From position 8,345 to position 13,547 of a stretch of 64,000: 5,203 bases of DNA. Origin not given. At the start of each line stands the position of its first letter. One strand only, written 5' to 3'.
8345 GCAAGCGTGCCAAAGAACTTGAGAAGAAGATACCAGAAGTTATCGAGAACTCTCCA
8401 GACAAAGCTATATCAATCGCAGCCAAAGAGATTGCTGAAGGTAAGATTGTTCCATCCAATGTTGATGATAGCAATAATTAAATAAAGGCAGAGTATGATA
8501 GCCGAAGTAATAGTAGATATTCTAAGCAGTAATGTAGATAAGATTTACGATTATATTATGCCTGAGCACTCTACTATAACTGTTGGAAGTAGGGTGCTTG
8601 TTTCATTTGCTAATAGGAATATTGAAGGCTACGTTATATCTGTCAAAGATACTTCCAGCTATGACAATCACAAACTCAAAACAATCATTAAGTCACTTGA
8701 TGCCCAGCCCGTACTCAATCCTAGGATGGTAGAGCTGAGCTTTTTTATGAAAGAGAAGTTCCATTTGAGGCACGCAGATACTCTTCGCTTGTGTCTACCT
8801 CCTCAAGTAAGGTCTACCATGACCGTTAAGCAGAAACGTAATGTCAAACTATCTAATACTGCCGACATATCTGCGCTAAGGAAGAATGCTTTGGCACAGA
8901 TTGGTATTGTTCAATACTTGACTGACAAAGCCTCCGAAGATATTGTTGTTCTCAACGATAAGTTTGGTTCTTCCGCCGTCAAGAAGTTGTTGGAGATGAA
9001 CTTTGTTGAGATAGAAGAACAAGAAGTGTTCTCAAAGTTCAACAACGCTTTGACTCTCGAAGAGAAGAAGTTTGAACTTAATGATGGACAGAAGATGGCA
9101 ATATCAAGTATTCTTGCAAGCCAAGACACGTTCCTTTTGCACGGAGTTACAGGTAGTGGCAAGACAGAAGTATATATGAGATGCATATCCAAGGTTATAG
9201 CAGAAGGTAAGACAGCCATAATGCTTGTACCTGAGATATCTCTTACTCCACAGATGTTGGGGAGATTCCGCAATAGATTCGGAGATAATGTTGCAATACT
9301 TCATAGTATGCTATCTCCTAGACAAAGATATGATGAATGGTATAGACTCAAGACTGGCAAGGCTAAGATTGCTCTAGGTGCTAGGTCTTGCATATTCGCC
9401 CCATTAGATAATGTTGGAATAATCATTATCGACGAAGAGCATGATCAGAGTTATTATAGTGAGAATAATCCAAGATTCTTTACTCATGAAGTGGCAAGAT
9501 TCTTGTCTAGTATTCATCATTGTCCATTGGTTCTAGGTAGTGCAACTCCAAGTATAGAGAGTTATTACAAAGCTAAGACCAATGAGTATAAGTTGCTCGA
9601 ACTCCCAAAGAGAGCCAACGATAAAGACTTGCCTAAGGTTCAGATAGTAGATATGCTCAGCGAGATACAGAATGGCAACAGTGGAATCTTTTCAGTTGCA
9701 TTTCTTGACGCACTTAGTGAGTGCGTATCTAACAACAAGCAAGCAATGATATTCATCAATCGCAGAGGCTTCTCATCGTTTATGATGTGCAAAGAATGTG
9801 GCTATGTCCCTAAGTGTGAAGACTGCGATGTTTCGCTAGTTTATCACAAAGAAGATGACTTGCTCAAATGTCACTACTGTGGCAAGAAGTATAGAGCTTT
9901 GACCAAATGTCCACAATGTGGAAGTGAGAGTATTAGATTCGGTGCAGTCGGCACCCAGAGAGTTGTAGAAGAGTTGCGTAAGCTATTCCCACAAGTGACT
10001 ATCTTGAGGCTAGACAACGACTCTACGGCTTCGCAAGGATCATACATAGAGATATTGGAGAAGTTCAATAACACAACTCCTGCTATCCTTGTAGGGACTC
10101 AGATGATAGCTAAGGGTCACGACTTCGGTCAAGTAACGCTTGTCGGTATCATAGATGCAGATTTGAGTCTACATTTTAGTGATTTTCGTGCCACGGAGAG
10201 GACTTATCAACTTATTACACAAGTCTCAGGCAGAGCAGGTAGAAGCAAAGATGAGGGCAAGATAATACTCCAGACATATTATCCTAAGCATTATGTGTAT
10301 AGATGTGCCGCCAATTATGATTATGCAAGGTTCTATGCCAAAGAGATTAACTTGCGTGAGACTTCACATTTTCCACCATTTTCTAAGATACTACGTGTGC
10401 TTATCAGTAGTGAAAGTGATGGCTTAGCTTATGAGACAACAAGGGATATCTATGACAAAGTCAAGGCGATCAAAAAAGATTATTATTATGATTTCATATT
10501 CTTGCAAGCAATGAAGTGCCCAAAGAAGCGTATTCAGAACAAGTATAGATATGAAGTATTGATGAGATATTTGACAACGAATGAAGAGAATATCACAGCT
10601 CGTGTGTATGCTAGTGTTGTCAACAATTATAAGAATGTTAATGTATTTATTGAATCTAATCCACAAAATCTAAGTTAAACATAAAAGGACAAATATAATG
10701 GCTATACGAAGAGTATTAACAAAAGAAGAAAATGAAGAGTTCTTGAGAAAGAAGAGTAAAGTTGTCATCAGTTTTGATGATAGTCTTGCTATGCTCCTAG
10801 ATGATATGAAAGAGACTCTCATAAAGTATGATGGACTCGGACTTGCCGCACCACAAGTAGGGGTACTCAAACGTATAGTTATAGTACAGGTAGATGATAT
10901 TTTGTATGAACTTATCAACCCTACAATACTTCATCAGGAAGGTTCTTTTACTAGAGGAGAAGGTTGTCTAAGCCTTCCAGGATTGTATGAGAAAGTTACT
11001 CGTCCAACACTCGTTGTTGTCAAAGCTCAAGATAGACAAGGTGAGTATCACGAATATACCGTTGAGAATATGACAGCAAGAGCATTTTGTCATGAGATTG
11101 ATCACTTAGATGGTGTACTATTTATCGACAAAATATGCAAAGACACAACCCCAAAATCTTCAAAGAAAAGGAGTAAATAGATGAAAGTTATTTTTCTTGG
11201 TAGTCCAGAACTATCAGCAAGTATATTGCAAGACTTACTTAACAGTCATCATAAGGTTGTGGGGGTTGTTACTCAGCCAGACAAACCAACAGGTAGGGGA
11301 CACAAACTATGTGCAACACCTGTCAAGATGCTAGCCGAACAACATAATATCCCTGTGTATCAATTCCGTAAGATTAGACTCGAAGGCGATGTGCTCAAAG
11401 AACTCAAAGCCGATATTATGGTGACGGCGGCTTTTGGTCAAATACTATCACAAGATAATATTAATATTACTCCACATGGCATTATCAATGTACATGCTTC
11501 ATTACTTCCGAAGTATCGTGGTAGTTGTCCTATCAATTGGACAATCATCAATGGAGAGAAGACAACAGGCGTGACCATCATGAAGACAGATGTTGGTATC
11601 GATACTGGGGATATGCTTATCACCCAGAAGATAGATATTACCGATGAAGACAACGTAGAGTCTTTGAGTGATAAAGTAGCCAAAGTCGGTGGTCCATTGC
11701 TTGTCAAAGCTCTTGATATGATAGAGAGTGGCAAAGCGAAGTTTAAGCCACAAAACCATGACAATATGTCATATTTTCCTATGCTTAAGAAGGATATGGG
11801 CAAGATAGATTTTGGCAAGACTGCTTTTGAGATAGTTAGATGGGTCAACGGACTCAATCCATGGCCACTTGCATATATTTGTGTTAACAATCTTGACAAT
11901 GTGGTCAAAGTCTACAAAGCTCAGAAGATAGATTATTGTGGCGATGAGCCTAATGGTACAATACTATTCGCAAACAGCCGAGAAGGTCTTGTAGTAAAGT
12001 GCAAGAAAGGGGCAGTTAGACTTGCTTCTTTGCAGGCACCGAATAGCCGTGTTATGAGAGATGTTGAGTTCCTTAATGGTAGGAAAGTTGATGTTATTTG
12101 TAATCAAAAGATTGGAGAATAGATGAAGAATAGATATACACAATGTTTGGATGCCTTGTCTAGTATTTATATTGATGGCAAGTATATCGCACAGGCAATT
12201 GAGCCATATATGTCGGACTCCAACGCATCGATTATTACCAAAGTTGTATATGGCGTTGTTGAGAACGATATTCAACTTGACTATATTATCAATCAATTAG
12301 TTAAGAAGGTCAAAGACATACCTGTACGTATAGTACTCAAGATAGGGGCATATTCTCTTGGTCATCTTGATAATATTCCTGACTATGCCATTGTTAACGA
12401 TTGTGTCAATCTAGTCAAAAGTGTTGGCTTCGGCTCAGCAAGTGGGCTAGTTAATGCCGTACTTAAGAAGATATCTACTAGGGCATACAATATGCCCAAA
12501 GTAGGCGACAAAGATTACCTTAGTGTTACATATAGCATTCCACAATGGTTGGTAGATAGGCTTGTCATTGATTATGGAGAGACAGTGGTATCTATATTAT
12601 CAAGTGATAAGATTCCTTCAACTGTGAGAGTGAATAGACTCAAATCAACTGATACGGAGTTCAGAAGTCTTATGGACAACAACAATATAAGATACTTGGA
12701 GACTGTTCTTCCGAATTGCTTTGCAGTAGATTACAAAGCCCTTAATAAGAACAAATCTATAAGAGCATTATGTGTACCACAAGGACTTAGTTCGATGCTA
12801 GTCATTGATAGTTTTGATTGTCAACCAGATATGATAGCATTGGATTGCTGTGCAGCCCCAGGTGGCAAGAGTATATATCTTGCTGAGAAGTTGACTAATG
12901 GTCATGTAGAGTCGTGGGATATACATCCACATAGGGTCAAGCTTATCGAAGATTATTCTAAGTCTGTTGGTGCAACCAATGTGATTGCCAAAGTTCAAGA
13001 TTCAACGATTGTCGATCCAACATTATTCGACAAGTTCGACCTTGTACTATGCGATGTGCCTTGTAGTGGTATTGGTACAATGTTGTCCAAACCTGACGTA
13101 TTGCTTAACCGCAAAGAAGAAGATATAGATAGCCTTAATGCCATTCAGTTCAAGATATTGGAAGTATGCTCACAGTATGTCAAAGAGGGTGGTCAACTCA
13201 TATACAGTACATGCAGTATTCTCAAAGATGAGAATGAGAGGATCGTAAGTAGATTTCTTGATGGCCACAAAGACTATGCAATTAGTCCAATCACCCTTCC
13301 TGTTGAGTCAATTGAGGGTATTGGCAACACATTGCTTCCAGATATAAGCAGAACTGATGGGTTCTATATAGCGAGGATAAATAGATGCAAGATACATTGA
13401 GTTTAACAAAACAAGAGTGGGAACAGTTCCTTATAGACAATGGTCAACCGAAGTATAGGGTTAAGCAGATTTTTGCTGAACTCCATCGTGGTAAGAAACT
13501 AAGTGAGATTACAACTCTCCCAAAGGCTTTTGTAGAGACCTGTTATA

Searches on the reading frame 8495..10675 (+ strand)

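Call 33: search_protein_families(library=pfam, proteins=[window:8495-10675:+], max_evalue=0.00001)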
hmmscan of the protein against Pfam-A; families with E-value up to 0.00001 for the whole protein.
window:8495-10675:+ (727 aa): 6 families
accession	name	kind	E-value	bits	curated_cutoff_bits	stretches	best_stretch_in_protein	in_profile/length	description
PF17764.6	PriA_3primeBD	-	6.8e-23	80.8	22.7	1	4-102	1-96/96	3'DNA-binding domain (3'BD)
PF00270.35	DEAD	-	3.3e-19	69.6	26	1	197-356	2-163/167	DEAD/DEAH box helicase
PF04851.21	ResIII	-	6e-15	56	22.5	1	192-352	1-162/164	Type III restriction enzyme, res subunit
PF00271.37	Helicase_C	-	4.9e-11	43.3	23.5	1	492-584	32-109/110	Helicase conserved C-terminal domain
PF18319.7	Zn_ribbon_PriA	-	8.8e-10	38.8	26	1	441-465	1-25/27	PriA DNA helicase Cys-rich region (CRR) domain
PF18074.6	PriA_C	-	4.2e-09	37.5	26.9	1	628-723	1-95/95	Primosomal protein N C-terminal domain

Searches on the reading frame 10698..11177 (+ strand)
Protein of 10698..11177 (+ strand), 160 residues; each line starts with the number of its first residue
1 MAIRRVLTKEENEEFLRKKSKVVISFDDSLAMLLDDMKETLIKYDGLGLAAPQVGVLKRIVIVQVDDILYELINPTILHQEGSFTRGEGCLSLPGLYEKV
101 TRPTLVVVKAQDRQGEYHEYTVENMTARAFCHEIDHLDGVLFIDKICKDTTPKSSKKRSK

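Call 33: search_protein_families(library=pfam, proteins=[window:10698-11177:+], max_evalue=0.00001)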
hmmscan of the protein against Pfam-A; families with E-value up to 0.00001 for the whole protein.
window:10698-11177:+ (160 aa): 1 family
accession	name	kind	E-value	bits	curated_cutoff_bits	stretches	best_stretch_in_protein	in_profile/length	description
PF01327.26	Pep_deformylase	-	7.7e-43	146.2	22.8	1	12-148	8-152/156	Polypeptide deformylase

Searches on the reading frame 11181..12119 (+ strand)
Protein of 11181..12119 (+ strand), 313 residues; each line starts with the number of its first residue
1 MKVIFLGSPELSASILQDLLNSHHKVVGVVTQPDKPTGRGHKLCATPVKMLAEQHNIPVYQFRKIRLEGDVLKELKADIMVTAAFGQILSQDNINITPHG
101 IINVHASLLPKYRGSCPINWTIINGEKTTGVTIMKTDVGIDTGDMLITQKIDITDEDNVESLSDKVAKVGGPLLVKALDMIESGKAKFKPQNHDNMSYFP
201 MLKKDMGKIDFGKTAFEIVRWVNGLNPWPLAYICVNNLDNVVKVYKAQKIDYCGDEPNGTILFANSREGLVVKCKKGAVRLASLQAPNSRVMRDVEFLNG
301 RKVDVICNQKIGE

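Call 33: search_protein_families(library=pfam, proteins=[window:11181-12119:+], max_evalue=0.00001)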
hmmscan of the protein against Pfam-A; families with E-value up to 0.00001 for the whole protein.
window:11181-12119:+ (313 aa): 2 families
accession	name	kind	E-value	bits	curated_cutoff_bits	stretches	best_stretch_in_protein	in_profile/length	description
PF00551.24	Formyl_trans_N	-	1.9e-41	142.2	26.1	1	1-178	1-181/181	Formyl transferase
PF02911.23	Formyl_trans_C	-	7.5e-19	68.2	21.1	1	202-301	2-99/100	Formyl transferase, C-terminal domain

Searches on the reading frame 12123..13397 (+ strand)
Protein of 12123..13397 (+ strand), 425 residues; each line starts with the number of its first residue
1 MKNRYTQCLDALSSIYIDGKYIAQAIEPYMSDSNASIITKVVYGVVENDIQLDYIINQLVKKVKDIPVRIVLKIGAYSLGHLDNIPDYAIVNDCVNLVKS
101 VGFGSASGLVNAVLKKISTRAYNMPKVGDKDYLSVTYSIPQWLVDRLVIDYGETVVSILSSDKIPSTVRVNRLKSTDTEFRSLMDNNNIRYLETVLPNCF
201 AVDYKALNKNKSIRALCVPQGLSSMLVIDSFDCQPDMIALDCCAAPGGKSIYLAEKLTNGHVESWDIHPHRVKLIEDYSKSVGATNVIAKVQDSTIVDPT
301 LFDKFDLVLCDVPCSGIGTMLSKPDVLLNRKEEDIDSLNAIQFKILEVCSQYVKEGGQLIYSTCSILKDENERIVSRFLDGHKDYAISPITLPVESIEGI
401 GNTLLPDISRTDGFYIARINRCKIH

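Call 33: search_protein_families(library=pfam, proteins=[window:12123-13397:+], max_evalue=0.00001)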
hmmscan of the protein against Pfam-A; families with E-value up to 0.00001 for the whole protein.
window:12123-13397:+ (425 aa): 5 families
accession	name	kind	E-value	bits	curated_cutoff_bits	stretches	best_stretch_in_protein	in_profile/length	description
PF01189.24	Methyltr_RsmB-F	-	5.6e-42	144.1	27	1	234-419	7-198/199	16S rRNA methyltransferase RsmB/F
PF01029.23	NusB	-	2.4e-19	70.4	23.1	1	9-118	8-132/133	NusB family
PF01728.25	FtsJ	-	2.9e-09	37.5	24.1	1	229-376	14-150/181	FtsJ-like methyltransferase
PF22458.1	RsmF-B_ferredox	-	8.2e-07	29.5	27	1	140-192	2-56/74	Methyltr_RsmF/B-like, ferredoxin-like domain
PF13847.12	Methyltransf_31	-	1.8e-06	28.1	27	1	236-372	4-127/145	Methyltransferase domain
